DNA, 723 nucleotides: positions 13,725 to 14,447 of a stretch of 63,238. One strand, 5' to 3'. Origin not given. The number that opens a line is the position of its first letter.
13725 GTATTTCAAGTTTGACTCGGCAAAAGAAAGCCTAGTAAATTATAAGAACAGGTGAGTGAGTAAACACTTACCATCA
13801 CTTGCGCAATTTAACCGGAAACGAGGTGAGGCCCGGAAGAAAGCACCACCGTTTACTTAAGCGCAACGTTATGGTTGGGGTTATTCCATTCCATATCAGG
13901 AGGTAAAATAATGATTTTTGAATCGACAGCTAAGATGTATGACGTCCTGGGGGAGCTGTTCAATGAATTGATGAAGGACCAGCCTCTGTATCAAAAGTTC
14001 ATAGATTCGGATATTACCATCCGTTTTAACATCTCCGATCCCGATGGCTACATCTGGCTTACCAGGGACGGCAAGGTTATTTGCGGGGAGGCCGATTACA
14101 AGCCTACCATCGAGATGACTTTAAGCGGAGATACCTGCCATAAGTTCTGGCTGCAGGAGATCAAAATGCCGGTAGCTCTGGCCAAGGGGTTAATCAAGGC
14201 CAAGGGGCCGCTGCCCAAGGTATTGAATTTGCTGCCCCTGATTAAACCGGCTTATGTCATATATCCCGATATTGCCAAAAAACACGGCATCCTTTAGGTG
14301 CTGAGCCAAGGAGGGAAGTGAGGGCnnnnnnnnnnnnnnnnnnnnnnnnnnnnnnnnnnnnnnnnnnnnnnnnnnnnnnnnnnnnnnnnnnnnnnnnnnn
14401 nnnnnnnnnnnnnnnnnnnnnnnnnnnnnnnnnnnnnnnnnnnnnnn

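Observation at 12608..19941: TetR-linked acyl-CoA cluster with two tandem DUF2148 Fe-S paralogs and an SCP2 carrier but no hydratase or dehydrogenase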

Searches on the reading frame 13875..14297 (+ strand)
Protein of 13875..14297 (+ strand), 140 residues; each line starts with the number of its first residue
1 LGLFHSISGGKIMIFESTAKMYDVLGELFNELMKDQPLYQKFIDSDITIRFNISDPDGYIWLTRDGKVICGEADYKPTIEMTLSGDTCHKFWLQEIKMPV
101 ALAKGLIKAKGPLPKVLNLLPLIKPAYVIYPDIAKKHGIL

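Call 3: search_protein_families(library=pfam, proteins=[window:13875-14297:+], max_evalue=0.01)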
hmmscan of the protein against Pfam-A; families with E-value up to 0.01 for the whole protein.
window:13875-14297:+ (140 aa): 0 families

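Call 4: search_protein_families(library=ncbifam, proteins=[window:13875-14297:+], max_evalue=0.01)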
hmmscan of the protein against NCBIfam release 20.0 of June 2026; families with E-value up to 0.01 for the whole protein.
window:13875-14297:+ (140 aa): 0 families

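Call 7: search_solved_structures(query=window:13875-14297:+, max_evalue=10, show_alignments=2)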
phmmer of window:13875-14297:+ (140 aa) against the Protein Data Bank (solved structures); distinct sequences matched with E-value up to 10: 0.

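Call 20: search_protein_families(library=pfam, proteins=[window:13911-14297:+], max_evalue=10)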
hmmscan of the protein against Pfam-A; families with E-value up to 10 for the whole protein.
window:13911-14297:+ (128 aa): 3 families
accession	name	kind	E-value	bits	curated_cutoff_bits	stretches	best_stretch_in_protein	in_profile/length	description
PF24294.1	Chromo_PTM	-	0.13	12.8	27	1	65-92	38-65/75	Membrane-bound transcription factor PTM, chromo domain-like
PF02036.22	SCP2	-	0.17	12.7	21.3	1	36-110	23-99/101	SCP-2 sterol transfer family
PF09299.17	Mu-transpos_C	-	0.22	12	21.7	1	26-58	29-60/61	Mu transposase, C-terminal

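Call 23: search_solved_structures(query=A1, max_evalue=10, show_alignments=2)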
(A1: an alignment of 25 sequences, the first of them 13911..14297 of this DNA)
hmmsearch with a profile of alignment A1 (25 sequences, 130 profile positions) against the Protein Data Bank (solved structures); distinct sequences matched with E-value up to 10: 5.
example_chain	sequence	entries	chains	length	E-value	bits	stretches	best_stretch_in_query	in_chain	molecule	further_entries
4jgx_A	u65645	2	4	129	0.075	16.3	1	24-115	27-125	Fatty acid-binding protein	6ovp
2yhe_A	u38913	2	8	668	0.19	15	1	17-112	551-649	SEC-ALKYL SULFATASE | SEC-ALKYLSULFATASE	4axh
4av7_A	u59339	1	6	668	0.19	15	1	17-112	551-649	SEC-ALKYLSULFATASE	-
5ly5_A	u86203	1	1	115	0.4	14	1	41-73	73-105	arcadin-1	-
7tl5_A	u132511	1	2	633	0.87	12.9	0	65-109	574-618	Lactamase_B domain-containing protein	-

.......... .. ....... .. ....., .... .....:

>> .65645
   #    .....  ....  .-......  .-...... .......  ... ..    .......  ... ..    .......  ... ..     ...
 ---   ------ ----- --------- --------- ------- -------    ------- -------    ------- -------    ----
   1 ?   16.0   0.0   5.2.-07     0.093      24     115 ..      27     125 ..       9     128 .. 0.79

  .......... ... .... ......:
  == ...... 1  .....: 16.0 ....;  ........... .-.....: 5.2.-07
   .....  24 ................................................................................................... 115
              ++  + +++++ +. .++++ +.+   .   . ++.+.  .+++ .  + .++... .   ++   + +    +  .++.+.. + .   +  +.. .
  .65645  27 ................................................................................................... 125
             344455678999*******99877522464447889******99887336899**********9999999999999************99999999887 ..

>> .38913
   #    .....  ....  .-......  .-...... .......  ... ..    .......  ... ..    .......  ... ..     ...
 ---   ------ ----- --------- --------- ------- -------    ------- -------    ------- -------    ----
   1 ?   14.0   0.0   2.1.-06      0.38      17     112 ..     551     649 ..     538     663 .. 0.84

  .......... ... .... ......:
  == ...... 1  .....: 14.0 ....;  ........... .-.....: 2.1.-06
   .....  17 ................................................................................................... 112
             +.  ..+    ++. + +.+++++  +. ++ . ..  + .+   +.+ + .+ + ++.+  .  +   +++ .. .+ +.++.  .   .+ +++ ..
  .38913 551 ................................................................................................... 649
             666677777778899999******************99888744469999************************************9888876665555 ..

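Call 53: find_homologous_proteins(query=window:13911-14297:+, max_evalue=0.001)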
Query window:13911-14297:+ (128 aa): 379 proteins with E <= 0.001 among 380 candidates; the best 120 are listed.
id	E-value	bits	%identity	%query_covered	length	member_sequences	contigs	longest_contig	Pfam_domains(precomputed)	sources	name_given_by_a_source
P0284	3.1e-81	288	100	100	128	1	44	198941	-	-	-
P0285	3.1e-81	288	100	100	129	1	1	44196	-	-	-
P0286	3.8e-79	281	98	100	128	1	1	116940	-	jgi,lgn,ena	-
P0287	5.0e-67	242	81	100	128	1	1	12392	-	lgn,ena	-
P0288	1.3e-64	234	80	98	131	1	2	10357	-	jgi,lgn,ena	-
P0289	3.1e-63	230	79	98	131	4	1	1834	-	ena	-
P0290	4.3e-63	229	79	99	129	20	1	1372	-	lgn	-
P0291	3.6e-62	226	77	98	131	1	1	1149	-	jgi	jgi:hypothetical protein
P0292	1.8e-61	224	73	98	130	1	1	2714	-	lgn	-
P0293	7.1e-61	222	74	98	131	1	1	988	-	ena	-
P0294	3.0e-59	217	75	98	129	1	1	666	-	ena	-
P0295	4.4e-59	216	100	76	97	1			-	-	-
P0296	5.6e-59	216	75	98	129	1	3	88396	-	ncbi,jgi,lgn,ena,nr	ncbi:MAG TPA: hypothetical protein ENN34_00880 [Deltaproteobacteria bacterium]|nr:hypothetical prote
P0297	5.7e-59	216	72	99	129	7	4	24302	-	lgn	-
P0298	6.1e-59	216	74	98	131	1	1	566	-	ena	-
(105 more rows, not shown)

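Call 61: predict_structure(alignment_id=A4)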
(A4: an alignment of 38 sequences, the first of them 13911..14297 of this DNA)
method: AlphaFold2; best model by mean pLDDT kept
length: 128 residues; sequences in the alignment: 38
mean_pLDDT: 95.3   pTM: 0.87
mean pLDDT of the five models: 95.3, 94.3, 93.6, 91.8, 88.5
residues with pLDDT >= 90: 126; 70-90: 2; 50-70: 0; < 50: 0
segments of 3 or more residues with pLDDT < 50: none
pLDDT, mean of each block of 10 residues (from residue 1): 95 97 95 97 98 96 96 97 94 96 91 95 94
secondary structure, 60 per line:
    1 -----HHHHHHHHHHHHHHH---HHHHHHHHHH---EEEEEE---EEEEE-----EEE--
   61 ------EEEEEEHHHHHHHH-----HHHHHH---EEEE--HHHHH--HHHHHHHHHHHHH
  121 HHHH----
elements in order: H6-20 H24-33 E37-42 E46-50 E56-58 E67-72 H73-80 H86-91 E95-98 H101-105 H108-124

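Call 63: fold_search(model_id=the predicted structure, library=pdb)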
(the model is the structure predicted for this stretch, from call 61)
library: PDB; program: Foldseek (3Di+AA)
matches with E <= 10: 429; with E <= 0.001: 41
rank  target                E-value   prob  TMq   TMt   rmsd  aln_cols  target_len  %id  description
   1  2yhe_B                3.0e-06  1.00  0.56  0.12   2.3        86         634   23  Structure determination of the stereoselective inverting sec- alkylsulfatase Pisa1 from Pseudomonas sp. (released 2012-05-16)
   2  2yhe_A                4.6e-06  1.00  0.56  0.12   2.2        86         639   23  Structure determination of the stereoselective inverting sec- alkylsulfatase Pisa1 from Pseudomonas sp. (released 2012-05-16)
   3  4jgx_B                4.9e-06  1.00  0.61  0.61   3.9       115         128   16  The Structure of Sterol Carrier Protein 2 from the Yeast Yarrowia Lipolytica (released 2013-12-18)
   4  8af2_A                5.9e-06  1.00  0.67  0.70   6.0       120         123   17  Human Sterol Carrier Protein with unnatural amino acid 2,2'-bipyridine alanine incorporated at position 111 (released 2023-08-16)
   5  4av7_A                6.2e-06  1.00  0.58  0.13   2.1        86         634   23  Structure determination of the double mutant S233Y F250G from the sec- alkyl sulfatase PisA1 (released 2012-12-05)
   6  1ikt                  6.6e-06  1.00  0.66  0.72   2.4       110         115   18  LIGANDED STEROL CARRIER PROTEIN TYPE 2 (SCP-2) LIKE DOMAIN OF HUMAN MULTIFUNCTIONAL ENZYME TYPE 2 (MFE-2) (released 2001-11-14)
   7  6ovp_B                7.1e-06  1.00  0.55  0.55   5.8       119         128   15  Sterol Carrier Protein 2 from Yarrowia Lipolytica (apo form) (released 2020-05-20)
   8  6z1w                  9.7e-06  1.00  0.65  0.72   2.4       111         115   18  Crystal structure of human steroid carrier protein SL (SCP-2L) mutant A100C (released 2021-03-03)
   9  8af3                  1.2e-05  1.00  0.65  0.71   3.0       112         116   19  Sterol carrier protein Artifical metalloenzyme incorporating Q111C mutation coupled to 2,2'-bipyridine (released 2023-08-16)
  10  8af2_B                1.7e-05  1.00  0.64  0.67   2.8       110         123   17  Human Sterol Carrier Protein with unnatural amino acid 2,2'-bipyridine alanine incorporated at position 111 (released 2023-08-16)
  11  4av7_B                1.9e-05  1.00  0.55  0.12   1.9        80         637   24  Structure determination of the double mutant S233Y F250G from the sec- alkyl sulfatase PisA1 (released 2012-12-05)
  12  6z1x                  2.0e-05  1.00  0.66  0.72   2.7       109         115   18  Crystal structure of human steroid carrier protein SL (SCP-2L) mutant V83C (released 2021-03-03)
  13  4jgx_A                3.2e-05  1.00  0.56  0.60   3.2       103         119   19  The Structure of Sterol Carrier Protein 2 from the Yeast Yarrowia Lipolytica (released 2013-12-18)
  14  4axh_A                3.8e-05  1.00  0.57  0.13   2.1        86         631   23  Structure and mechanism of the first inverting alkylsulfatase specific for secondary alkylsulfatases (released 2012-12-05)
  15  4axh_B                3.8e-05  1.00  0.57  0.13   2.1        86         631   23  Structure and mechanism of the first inverting alkylsulfatase specific for secondary alkylsulfatases (released 2012-12-05)
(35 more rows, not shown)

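Call 86: find_encoding_contigs(protein=P0286, flank=10000, max_places=2)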
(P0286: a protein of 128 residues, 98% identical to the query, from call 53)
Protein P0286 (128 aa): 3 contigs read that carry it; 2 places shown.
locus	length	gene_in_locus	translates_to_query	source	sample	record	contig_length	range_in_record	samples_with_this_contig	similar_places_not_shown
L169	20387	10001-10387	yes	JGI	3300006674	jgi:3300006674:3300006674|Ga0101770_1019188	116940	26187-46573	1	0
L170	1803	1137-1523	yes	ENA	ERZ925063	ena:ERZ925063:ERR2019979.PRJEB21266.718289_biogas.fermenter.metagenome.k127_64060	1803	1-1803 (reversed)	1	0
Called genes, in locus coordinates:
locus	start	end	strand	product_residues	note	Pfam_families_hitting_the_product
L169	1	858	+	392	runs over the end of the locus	PF00682:HMGL-like, PF22617:HCS_D2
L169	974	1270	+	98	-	-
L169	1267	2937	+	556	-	PF03109:ABC1, PF27536:UbiB_helical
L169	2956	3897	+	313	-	PF00480:ROK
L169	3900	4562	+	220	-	PF09335:VTT_dom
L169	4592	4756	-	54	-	PF07561:DUF1540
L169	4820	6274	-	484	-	PF01554:MatE (faint), PF01943:Polysacc_synt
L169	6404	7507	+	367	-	PF04015:DUF362, PF00037:Fer4 (faint), PF12797:Fer4_2 (faint), PF12837:Fer4_6 (faint), PF12838:Fer4_7 (weak), PF13237:Fer4_10 (weak)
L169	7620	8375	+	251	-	PF00106:adh_short, PF08659:KR, PF13561:adh_short_C2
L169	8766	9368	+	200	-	PF00440:TetR_N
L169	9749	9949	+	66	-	-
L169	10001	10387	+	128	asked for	-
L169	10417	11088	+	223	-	PF09918:DUF2148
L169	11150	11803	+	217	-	PF09918:DUF2148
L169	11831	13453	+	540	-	PF00501:AMP-binding, PF13193:AMP-binding_C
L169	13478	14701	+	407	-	PF02771:Acyl-CoA_dh_N, PF02770:Acyl-CoA_dh_M, PF00441:Acyl-CoA_dh_1, PF08028:Acyl-CoA_dh_2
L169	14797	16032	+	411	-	PF00108:Thiolase_N, PF08545:ACP_syn_III (faint), PF22691:Thiolase_C_1, PF02803:Thiolase_C (weak)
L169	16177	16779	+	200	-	PF02586:SRAP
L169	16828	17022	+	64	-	PF01361:Tautomerase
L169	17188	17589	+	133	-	PF00392:GntR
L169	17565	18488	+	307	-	PF00005:ABC_tran, PF13304:AAA_21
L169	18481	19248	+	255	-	PF12679:ABC2_membrane_2, PF12730:ABC2_membrane_4 (weak), PF10920:DUF2705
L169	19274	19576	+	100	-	PF01906:YbjQ_1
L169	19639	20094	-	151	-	PF01272:GreA_GreB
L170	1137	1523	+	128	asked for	-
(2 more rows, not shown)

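Call 87: find_encoding_contigs(protein=P0287, flank=10000, max_places=1)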
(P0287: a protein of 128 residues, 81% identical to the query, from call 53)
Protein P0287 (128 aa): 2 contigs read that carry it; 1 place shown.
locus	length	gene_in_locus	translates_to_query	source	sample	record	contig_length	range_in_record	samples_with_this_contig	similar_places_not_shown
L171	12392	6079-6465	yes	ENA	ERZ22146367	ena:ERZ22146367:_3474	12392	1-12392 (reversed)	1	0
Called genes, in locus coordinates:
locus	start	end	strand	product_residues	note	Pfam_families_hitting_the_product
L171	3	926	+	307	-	?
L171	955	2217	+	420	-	PF00696:AA_kinase, PF01842:ACT (faint), PF13840:ACT_7, PF22468:ACT_9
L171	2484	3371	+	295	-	PF00795:CN_hydrolase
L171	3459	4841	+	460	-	PF01979:Amidohydro_1, PF07969:Amidohydro_3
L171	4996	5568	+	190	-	PF00440:TetR_N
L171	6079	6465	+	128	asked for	-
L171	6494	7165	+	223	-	PF09918:DUF2148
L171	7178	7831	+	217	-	PF09918:DUF2148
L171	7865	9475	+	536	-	PF00501:AMP-binding, PF13193:AMP-binding_C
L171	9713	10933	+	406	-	PF02771:Acyl-CoA_dh_N, PF02770:Acyl-CoA_dh_M, PF00441:Acyl-CoA_dh_1, PF08028:Acyl-CoA_dh_2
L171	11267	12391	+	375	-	?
